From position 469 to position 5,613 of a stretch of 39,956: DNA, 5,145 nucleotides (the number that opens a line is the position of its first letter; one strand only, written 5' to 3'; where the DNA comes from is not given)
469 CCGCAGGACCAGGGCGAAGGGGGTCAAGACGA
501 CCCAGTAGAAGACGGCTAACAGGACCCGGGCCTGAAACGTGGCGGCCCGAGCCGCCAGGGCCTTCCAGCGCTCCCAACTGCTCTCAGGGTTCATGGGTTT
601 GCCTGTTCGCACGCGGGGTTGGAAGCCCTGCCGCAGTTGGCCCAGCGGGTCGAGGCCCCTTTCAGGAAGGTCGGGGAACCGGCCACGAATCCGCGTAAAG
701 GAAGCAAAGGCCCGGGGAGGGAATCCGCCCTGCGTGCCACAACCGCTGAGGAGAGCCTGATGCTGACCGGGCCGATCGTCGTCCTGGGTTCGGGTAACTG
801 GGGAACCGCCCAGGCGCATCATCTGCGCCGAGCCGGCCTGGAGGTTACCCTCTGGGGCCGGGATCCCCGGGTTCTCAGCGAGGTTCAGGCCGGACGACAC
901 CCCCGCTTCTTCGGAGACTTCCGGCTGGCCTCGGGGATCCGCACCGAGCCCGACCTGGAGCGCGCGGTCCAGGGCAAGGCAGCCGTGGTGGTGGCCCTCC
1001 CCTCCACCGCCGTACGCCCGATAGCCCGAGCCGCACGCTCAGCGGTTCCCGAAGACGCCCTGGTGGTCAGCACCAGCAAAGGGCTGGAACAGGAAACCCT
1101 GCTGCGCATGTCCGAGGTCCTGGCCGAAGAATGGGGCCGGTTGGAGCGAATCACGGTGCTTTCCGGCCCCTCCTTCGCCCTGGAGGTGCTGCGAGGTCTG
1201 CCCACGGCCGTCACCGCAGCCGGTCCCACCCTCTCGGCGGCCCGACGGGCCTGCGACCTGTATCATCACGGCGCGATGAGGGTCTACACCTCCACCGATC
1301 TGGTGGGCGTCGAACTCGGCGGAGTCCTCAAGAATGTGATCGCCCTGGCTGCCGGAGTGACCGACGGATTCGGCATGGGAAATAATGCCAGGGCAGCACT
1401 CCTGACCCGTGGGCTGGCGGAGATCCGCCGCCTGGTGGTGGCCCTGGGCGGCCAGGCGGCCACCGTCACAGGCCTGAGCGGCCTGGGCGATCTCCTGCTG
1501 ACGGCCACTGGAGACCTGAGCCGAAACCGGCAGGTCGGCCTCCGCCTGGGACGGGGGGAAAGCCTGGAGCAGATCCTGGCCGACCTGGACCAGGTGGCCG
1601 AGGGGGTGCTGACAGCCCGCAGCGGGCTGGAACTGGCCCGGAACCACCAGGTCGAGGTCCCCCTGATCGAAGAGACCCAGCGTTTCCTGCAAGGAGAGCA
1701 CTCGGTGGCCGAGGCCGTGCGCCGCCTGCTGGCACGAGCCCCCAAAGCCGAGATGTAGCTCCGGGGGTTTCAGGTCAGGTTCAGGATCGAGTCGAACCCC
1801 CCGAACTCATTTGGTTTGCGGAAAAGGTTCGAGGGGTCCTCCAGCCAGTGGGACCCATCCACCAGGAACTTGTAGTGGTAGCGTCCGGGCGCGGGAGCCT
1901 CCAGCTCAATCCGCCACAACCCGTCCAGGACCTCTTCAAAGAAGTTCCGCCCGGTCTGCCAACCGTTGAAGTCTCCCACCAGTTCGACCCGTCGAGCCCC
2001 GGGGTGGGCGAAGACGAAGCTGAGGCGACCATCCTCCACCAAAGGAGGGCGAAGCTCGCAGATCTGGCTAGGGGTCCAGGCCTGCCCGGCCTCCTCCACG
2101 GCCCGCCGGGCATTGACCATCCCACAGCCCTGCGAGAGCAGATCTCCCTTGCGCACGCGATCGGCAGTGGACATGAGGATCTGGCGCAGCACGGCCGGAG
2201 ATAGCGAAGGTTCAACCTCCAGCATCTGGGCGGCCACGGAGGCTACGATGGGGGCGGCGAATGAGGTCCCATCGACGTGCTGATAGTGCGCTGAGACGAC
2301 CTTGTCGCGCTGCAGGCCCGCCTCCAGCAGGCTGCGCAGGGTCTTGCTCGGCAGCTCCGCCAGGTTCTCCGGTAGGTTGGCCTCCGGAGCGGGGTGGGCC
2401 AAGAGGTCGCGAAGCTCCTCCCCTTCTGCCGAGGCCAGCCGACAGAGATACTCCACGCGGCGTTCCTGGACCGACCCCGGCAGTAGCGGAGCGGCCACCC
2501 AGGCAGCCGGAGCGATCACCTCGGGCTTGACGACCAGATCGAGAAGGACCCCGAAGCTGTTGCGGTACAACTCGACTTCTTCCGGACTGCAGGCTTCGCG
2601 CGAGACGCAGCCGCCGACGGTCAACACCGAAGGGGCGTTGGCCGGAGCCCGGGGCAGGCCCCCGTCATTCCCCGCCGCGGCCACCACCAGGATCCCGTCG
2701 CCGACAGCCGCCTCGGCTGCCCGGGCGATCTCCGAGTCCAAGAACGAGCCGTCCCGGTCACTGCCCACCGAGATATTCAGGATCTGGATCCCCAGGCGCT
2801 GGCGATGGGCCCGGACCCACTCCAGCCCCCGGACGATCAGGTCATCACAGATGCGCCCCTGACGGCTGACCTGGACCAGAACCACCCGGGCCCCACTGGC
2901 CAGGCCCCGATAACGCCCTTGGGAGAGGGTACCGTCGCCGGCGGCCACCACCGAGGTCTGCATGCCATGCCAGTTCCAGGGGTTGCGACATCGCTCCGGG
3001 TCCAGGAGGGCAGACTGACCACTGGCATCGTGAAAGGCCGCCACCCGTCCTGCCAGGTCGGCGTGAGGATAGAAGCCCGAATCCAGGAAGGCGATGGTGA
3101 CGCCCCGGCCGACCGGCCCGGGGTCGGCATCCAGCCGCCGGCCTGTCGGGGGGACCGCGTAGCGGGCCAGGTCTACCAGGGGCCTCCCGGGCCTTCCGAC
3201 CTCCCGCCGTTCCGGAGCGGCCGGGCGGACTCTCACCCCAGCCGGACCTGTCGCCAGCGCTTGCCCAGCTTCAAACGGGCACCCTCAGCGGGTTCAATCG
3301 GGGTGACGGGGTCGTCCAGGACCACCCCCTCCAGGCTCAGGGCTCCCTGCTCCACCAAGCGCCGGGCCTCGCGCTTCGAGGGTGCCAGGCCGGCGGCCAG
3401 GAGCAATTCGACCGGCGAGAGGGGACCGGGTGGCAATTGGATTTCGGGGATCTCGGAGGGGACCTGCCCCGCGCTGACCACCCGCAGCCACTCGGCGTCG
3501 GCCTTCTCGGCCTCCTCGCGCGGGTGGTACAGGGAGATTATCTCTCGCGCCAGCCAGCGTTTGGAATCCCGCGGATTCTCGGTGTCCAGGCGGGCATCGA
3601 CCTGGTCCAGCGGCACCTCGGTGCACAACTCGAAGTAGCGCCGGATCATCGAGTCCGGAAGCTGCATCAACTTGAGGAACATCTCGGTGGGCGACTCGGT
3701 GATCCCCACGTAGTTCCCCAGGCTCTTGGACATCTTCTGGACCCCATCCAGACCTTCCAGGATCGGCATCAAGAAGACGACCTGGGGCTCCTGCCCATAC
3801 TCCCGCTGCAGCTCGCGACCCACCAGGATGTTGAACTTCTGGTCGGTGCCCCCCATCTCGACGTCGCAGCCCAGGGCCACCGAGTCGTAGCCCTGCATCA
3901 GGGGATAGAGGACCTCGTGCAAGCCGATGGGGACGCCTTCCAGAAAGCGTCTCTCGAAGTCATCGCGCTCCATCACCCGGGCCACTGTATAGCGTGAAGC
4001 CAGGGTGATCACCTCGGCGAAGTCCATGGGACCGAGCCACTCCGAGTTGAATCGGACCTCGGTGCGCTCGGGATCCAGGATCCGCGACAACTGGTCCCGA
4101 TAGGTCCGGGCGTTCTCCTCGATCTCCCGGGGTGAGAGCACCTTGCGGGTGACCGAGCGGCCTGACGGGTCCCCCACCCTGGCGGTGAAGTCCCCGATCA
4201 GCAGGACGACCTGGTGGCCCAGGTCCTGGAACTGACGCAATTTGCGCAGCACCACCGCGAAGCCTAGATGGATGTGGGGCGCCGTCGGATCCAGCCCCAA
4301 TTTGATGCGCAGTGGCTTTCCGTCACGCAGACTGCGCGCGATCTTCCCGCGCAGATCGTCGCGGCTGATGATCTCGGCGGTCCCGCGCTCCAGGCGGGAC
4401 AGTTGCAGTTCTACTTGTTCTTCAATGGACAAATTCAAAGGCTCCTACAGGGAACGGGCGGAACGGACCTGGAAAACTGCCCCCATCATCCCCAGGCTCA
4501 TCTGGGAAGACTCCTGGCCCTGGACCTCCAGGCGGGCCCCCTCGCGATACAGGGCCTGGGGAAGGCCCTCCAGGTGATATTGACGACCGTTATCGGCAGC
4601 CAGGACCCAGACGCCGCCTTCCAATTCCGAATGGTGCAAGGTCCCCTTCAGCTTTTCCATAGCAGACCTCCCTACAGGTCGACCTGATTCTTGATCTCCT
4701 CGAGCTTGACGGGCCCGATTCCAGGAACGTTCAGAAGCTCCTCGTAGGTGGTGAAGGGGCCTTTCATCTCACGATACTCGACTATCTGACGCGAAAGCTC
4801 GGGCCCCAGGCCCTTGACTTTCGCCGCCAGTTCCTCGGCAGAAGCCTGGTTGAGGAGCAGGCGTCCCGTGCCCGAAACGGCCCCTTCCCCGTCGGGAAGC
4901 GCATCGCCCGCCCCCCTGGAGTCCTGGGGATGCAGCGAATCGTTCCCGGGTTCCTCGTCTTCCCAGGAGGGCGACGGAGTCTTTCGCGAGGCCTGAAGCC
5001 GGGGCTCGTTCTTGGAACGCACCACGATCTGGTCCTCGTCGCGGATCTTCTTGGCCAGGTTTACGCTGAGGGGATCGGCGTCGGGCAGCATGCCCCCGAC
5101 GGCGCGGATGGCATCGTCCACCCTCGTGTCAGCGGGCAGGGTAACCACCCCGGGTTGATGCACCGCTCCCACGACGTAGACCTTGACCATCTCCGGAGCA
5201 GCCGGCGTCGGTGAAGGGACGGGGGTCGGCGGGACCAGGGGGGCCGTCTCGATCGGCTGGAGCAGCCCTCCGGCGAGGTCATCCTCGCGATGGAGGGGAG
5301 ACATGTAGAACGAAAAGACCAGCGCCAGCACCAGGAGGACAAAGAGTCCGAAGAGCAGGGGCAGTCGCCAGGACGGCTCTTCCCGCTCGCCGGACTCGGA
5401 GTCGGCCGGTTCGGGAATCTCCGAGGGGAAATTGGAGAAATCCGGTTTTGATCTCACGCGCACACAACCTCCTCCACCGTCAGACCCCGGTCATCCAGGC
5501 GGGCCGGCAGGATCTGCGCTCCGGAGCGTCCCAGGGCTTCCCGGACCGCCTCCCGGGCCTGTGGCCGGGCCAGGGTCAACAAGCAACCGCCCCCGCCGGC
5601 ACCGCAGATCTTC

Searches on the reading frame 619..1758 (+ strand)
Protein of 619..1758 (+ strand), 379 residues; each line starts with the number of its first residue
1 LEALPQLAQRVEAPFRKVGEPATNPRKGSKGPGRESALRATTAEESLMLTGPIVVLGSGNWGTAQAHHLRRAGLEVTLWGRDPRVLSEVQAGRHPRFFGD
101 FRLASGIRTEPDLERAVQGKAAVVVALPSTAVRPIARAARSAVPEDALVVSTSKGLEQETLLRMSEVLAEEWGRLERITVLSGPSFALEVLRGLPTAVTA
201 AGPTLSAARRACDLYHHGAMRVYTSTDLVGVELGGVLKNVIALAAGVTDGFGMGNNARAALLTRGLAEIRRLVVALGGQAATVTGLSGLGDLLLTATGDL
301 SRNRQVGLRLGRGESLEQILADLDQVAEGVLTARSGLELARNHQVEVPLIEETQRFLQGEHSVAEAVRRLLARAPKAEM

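Call 17: search_protein_families(library=pfam, proteins=[window:619-1758:+], max_evalue=0.0001)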
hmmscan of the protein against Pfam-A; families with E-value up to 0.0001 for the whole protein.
window:619-1758:+ (379 aa): 5 families
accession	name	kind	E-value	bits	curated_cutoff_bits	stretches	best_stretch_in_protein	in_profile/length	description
PF07479.19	NAD_Gly3P_dh_C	-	2e-50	171.1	25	1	227-367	1-141/142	NAD-dependent glycerol-3-phosphate dehydrogenase C-terminus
PF01210.29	NAD_Gly3P_dh_N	-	8.5e-39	133.5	23.1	1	53-203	2-153/158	NAD-dependent glycerol-3-phosphate dehydrogenase N-terminus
PF20618.3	GPD_NAD_C_bact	-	3.1e-20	72.9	27.6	1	287-352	1-65/66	Bacterial GPD, NAD-dependent C-terminal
PF02558.23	ApbA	-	2.4e-08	34.2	22.2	1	53-163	1-110/150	Ketopantoate reductase PanE/ApbA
PF03807.23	F420_oxidored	-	3.7e-06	27.9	21.6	1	53-154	2-93/94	NADP oxidoreductase coenzyme F420-dependent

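Call 41: find_encoding_contigs(protein=window:619-1758:+, flank=10000, max_places=2)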
Protein window:619-1758:+ (379 aa): no gene with exactly this product is on record in the collection.

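Call 71: find_encoding_contigs(protein=window:760-1758:+, flank=10000, max_places=2)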
Protein window:760-1758:+ (332 aa): 20 contigs read that carry it; 2 places shown.
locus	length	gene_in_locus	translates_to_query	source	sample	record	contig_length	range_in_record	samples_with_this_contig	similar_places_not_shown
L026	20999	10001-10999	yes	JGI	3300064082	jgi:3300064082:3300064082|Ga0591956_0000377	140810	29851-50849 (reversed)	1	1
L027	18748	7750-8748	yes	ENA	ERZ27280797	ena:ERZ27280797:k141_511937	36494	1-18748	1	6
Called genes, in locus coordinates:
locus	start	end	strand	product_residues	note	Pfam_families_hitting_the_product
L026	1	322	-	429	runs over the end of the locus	PF01266:DAO (faint), PF01494:FAD_binding_3 (faint), PF05834:Lycopene_cycl, PF07992:Pyr_redox_2 (weak)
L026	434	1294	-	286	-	PF13353:Fer4_12 (weak), PF04055:Radical_SAM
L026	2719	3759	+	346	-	PF00480:ROK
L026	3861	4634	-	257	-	PF01553:Acyltransferase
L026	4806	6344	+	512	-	PF07690:MFS_1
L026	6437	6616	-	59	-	PF19451:DUF5989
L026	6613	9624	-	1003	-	PF02543:Carbam_trans_N, PF16861:Carbam_trans_C, PF13472:Lipase_GDSL_2 (weak), PF16822:ALGX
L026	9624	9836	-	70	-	-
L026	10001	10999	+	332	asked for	PF01210:NAD_Gly3P_dh_N, PF02558:ApbA, PF03807:F420_oxidored (weak), PF07479:NAD_Gly3P_dh_C, PF20618:GPD_NAD_C_bact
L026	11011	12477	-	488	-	PF00082:Peptidase_S8, PF02922:CBM_48 (weak)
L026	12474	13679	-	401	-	PF00579:tRNA-synt_1b, PF22421:SYY_C-terminal (weak), PF01479:S4 (weak)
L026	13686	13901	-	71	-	-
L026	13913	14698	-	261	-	PF10531:SLBB, PF22461:SLBB_2 (weak), PF00633:HHH (faint), PF12836:HHH_3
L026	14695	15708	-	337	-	PF00288:GHMP_kinases_N, PF08544:GHMP_kinases_C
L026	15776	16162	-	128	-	-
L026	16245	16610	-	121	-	-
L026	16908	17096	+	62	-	-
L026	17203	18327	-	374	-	PF03702:AnmK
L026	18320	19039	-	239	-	PF01209:Ubie_methyltran, PF01135:PCMT (weak), PF13489:Methyltransf_23, PF01728:FtsJ, PF13649:Methyltransf_25, PF13847:Methyltransf_31, PF08241:Methyltransf_11, PF08242:Methyltransf_12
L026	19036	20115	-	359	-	PF04055:Radical_SAM, PF19288:CofH_C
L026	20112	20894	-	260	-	PF02621:VitK2_biosynth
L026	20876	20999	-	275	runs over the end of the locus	-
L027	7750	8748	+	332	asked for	PF01210:NAD_Gly3P_dh_N, PF02558:ApbA, PF03807:F420_oxidored (weak), PF07479:NAD_Gly3P_dh_C, PF20618:GPD_NAD_C_bact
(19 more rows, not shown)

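Call 73: search_protein_families(library=ncbifam, proteins=[L026:3861-4634:-, L026:434-1294:-, L026:6613-9624:-], max_evalue=0.001)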
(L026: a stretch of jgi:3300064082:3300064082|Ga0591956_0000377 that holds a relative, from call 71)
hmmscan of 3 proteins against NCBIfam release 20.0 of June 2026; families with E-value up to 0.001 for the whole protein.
L026:3861-4634:- (257 aa): 5 families
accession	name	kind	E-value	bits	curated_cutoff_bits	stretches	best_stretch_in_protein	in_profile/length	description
TIGR00530.1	AGP_acyltrn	subfamily_domain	5.7e-15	55.2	102.95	1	68-194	7-128/130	1-acylglycerol-3-phosphate O-acyltransferase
NF006386.0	PRK08633.1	equivalog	6.5e-10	37.4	1221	1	61-197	425-553/1147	acyl-[ACP]--phospholipid O-acyltransferase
NF011593.0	PRK15018.1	equivalog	3e-09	37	501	1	77-250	65-234/245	1-acylglycerol-3-phosphate O-acyltransferase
NF052552.1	LyOrLpactfOlsARHOCB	equivalog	4.4e-08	32.4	300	1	74-184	83-187/271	lyso-ornithine lipid O-acyltransferase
NF052553.1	LyOrLpactfOlsABRUA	equivalog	1.2e-06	27.9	300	1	79-178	67-161/263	lyso-ornithine lipid O-acyltransferase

L026:434-1294:- (286 aa): 4 families
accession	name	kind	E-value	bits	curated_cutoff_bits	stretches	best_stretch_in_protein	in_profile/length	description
TIGR02495.1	NrdG2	equivalog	7.2e-07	28.7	131.15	1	26-66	18-58/193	anaerobic ribonucleoside-triphosphate reductase activating protein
NF043069.1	T4HPD_activ_SAM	equivalog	3.5e-06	26.6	425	0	27-47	20-40/299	trans-4-hydroxy-L-proline dehydratase activase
TIGR02494.1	PFLE_PFLC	subfamily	2.8e-05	23.5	174.35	0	27-48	17-38/293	glycyl-radical enzyme activating protein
TIGR04395.1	cutC_activ_rSAM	equivalog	8.6e-05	21.9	360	0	28-49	24-45/309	choline TMA-lyase-activating enzyme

L026:6613-9624:- (1003 aa): 3 families
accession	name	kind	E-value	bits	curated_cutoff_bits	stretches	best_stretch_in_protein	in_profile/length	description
NF041651.1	nodul_NodU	equivalog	3.9e-44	151.4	1000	1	268-551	269-538/556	nodulation protein NodU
TIGR03723.1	T6A_TsaD_YgjD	equivalog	9.2e-05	21.7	296.1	1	263-317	226-280/314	tRNA (adenosine(37)-N6)-threonylcarbamoyltransferase complex transferase subunit TsaD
TIGR00143.1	hypF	equivalog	0.00044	18.5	466.1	0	120-169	469-517/741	carbamoyltransferase HypF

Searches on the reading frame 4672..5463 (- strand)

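Call 17: search_protein_families(library=pfam, proteins=[window:4672-5463:-], max_evalue=0.0001)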
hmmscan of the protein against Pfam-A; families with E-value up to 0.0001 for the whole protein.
window:4672-5463:- (263 aa): 4 families
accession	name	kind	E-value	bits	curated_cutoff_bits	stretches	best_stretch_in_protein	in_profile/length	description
PF12836.13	HHH_3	-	5.6e-18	65.2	27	1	204-261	8-64/65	Helix-hairpin-helix motif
PF10531.15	SLBB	-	5.9e-13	48.9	27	1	94-148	1-54/55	SLBB domain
PF00633.29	HHH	-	4.6e-08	32.9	24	0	238-258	8-28/30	Helix-hairpin-helix motif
PF22461.2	SLBB_2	-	3.6e-06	27.4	27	1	94-143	2-50/79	SLBB domain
